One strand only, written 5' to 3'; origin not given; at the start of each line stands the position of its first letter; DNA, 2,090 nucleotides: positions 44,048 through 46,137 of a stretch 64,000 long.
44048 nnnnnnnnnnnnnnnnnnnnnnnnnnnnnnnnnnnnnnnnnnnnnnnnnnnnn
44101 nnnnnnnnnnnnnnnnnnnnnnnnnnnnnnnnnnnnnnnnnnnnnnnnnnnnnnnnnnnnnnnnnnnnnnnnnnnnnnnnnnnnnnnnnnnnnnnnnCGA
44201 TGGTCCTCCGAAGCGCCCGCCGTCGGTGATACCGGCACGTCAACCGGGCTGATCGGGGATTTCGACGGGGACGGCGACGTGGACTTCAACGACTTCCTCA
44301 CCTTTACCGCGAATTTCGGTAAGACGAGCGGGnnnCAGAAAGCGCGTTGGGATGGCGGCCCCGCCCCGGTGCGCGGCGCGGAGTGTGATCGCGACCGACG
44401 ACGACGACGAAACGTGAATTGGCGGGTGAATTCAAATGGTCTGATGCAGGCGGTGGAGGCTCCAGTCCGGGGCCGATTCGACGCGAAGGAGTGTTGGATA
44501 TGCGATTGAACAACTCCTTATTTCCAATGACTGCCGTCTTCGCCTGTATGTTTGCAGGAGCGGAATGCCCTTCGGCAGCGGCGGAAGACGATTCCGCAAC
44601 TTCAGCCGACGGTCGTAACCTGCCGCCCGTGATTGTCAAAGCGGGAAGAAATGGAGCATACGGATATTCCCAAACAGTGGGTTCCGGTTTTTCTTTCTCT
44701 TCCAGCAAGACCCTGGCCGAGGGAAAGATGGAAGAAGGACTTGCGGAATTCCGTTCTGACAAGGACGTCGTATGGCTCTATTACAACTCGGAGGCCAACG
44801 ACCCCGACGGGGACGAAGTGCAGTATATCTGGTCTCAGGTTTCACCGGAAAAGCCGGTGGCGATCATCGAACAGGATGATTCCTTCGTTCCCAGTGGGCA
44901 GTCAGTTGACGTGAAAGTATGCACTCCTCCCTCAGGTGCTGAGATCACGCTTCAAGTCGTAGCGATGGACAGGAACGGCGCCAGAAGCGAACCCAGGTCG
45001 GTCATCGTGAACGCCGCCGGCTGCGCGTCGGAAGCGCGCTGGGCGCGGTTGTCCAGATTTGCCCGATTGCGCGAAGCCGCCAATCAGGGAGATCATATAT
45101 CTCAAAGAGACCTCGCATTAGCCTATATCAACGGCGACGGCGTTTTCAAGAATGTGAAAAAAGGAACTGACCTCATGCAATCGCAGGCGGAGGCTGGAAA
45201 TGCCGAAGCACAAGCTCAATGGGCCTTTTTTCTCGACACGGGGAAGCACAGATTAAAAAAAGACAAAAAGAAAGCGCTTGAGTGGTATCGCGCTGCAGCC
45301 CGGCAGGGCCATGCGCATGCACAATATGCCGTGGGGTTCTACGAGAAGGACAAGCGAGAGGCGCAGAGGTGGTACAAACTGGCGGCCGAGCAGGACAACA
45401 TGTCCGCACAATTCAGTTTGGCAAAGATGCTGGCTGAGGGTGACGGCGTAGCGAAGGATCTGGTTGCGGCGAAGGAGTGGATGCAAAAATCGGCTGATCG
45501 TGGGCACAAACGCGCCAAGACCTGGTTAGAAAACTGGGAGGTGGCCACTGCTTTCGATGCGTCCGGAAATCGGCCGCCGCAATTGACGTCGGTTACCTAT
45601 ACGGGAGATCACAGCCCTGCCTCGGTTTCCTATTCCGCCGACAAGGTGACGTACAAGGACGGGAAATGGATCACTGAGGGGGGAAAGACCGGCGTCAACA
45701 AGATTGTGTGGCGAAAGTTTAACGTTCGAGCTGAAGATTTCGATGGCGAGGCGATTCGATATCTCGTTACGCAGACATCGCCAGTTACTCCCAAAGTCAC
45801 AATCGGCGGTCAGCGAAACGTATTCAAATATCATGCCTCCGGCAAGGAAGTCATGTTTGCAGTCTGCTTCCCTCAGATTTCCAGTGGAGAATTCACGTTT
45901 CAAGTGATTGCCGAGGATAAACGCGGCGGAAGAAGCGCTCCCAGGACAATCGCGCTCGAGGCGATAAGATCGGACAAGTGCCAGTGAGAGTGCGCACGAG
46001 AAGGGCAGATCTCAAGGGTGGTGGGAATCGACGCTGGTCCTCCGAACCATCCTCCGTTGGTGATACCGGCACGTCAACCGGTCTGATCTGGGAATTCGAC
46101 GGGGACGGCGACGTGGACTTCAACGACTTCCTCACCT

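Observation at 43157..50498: Same-strand cluster of exported proteins unified by a C-terminal dockerin-like tail, with a protease and a Sel1 protein as cargo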

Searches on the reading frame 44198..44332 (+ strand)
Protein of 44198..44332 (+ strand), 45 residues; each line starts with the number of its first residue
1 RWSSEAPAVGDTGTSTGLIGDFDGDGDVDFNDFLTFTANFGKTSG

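Call 41: search_protein_families(library=pfam, proteins=[window:44198-44332:+], max_evalue=10)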
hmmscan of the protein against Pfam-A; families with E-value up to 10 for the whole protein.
seq(45 aa): 2 families
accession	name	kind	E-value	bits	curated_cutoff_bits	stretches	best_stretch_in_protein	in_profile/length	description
PF13833.12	EF-hand_8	-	0.033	14.4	28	1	20-37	34-51/54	EF-hand domain pair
PF00036.39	EF-hand_1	-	0.045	13.7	25.4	1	21-36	10-25/29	EF hand domain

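Call 75: search_solved_structures(query=A8, max_evalue=10, show_alignments=2)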
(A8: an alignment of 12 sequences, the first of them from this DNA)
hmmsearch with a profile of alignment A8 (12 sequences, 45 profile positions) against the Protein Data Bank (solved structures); distinct sequences matched with E-value up to 10: 324 (the best 60 are shown).
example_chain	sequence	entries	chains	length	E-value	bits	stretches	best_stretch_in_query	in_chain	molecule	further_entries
2y3n_B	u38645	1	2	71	6.1e-11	45.4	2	18-44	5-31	CELLULOSOMAL FAMILY-48 PROCESSIVE GLYCOSIDE HYDROLASE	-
6ui4_B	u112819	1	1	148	0.0012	22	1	21-36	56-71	Calmodulin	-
6u3a_A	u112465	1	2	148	0.0013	22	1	21-36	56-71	Calmodulin-1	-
6dah_A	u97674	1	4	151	0.0014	21.9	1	21-36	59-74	Calmodulin-1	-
6dad_A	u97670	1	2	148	0.0014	21.8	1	21-36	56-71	Calmodulin-1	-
6dae_A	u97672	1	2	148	0.0016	21.7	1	21-36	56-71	Calmodulin-1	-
6klt_A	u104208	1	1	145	0.0018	21.5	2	20-36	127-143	Troponin C, slow skeletal and cardiac muscles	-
3u0k_A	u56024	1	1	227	0.0022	21.2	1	21-36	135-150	RCaMP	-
6hcs_A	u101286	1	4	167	0.0023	21.1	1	21-36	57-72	Calmodulin-1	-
2m3s_A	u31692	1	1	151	0.0028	20.9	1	21-36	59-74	Calmodulin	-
9ya0_SA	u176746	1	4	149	0.003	20.8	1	21-36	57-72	Calmodulin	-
1a2x_A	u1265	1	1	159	0.0033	20.6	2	20-35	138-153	TROPONIN C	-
5lxv_B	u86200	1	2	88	0.0034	20.6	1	4-33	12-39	Carbohydrate-binding protein WP_009985128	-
1tcf_A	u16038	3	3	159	0.0035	20.6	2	20-35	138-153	TROPONIN C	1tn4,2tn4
6tz6_B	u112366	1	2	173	0.0044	20.2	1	21-40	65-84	Calcineurin subunit B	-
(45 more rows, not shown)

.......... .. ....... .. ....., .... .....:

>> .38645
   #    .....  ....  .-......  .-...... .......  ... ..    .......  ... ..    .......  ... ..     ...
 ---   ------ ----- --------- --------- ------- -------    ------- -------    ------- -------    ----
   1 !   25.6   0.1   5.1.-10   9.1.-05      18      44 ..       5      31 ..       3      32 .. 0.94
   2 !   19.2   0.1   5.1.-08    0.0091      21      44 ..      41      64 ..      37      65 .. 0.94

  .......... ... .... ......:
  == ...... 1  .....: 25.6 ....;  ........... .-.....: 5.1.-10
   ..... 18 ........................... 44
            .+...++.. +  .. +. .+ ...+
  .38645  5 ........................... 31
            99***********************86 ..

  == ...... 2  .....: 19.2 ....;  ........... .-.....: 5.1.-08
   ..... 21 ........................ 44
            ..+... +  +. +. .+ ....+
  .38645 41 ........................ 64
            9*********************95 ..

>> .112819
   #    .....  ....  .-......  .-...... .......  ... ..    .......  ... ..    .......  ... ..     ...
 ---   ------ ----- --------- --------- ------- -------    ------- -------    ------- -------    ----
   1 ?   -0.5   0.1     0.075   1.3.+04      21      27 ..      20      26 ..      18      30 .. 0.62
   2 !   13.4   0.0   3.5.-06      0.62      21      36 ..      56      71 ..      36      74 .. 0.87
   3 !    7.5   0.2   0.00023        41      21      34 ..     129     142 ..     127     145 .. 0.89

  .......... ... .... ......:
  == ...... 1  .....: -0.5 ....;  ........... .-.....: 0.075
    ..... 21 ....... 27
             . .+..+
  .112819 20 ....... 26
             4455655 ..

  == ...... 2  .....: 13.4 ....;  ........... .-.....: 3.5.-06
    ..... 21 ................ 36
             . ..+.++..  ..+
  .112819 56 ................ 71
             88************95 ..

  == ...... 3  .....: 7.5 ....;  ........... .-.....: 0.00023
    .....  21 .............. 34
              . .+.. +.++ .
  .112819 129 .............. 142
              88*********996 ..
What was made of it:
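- On Dockerin (Pfam PF00404 / type I-II dockerin module): The single-tail profile matches 2y3n_B at E 6.1e-11, hitting both of its repeats (call 75).
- Closest known: EF-hand pairs. Different: The single-tail profile scores the dockerin eight orders of magnitude better than calmodulin (call 75).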

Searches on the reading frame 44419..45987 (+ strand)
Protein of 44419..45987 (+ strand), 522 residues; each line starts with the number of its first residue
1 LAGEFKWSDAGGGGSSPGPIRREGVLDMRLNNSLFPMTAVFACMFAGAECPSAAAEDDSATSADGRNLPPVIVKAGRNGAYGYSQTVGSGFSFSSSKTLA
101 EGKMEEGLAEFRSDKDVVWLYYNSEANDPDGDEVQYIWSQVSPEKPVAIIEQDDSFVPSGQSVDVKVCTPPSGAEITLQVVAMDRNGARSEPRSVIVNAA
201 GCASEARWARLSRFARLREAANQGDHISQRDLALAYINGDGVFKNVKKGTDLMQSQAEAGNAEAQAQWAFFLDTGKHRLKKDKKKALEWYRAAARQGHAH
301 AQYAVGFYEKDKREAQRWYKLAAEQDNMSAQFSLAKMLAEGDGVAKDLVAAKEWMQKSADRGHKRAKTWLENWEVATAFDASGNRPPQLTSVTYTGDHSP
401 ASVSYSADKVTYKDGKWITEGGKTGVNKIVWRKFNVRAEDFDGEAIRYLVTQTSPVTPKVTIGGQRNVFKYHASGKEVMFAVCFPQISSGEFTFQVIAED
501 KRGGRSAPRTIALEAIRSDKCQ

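Call 3: search_protein_families(library=pfam, proteins=[window:44419-45987:+], max_evalue=1)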
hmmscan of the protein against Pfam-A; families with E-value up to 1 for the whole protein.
window:44419-45987:+ (522 aa): 3 families
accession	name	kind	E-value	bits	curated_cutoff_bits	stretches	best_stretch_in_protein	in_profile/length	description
PF08238.18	Sel1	-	2.5e-21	75.7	30.7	4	330-363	3-36/36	Sel1 repeat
PF22352.2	K319L-like_PKD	-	0.0065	16.9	27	1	124-189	19-75/84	K319L-like, PKD domain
PF23310.1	TPR_27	-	0.16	12.1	27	1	281-321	43-87/110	Plant tetratrico peptide repeats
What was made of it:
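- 44500..45987 (+): ORF2, an exported Sel1-repeat protein flanked by two PKD-like Ig domains. It is a strain-specific insertion and not a conserved part of the module. It has no dockerin tail. Pfam Sel1 2.5e-21 (call 3).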

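Call 4: search_protein_families(library=ncbifam, proteins=[window:44419-45987:+], max_evalue=1)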
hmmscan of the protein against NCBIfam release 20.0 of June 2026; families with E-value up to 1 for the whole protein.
window:44419-45987:+ (522 aa): 4 families
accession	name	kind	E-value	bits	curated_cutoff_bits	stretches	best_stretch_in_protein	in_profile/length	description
NF033786.1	phenyl_MerG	equivalog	1.5e-11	44.7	350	2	280-366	82-184/217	phenylmercury resistance protein MerG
NF045484.1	TransRegExoR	equivalog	9.2e-07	28.3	450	1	316-366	149-199/267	exopolysaccharide production regulator ExoR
NF047621.1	FlgprotMotXVib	equivalog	8e-05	22.2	330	2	240-302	86-147/211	flagellar protein MotX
NF049870.1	MakCD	subfamily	0.095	12.8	110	1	130-172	47-83/122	alpha-pore-forming tripartite toxin MakABE regulator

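Call 87: search_protein_representatives(protein=window:44419-45987:+)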
Query: 522 residues. Proteins with E-value up to 0.001 (for the whole library): 107455; up to 1e-10: 33009; up to 1e-30: 1596. The best 150 are listed.
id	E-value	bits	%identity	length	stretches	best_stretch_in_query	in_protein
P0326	2.8e-197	672.9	64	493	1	56-521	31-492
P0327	7.8e-124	430.6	38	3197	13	219-367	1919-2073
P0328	3.4e-107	375.7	30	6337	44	226-366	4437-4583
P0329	1.3e-95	337.5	89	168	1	355-522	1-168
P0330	7.1e-88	312.0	37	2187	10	220-368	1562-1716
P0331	2.1e-87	310.4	40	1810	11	257-366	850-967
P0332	1.1e-83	298.2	36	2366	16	220-367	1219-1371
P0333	5.1e-79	282.8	42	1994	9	215-367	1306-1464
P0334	3.6e-78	280.0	40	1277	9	205-384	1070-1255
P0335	4.3e-78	279.7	46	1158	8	173-366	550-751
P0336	1.6e-76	274.5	37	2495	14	214-365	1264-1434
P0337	2.7e-75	270.4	43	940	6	232-367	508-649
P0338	1.0e-74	268.6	45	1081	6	230-368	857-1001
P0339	6.5e-73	262.6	38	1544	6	218-372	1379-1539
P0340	7.2e-72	259.2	38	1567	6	214-367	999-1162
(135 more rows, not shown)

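Call 96: search_protein_families(library=padloc, proteins=[window:44500-45987:+], max_evalue=0.01)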
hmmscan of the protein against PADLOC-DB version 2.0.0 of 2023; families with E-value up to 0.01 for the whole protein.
window:44500-45987:+ (495 aa): 0 families
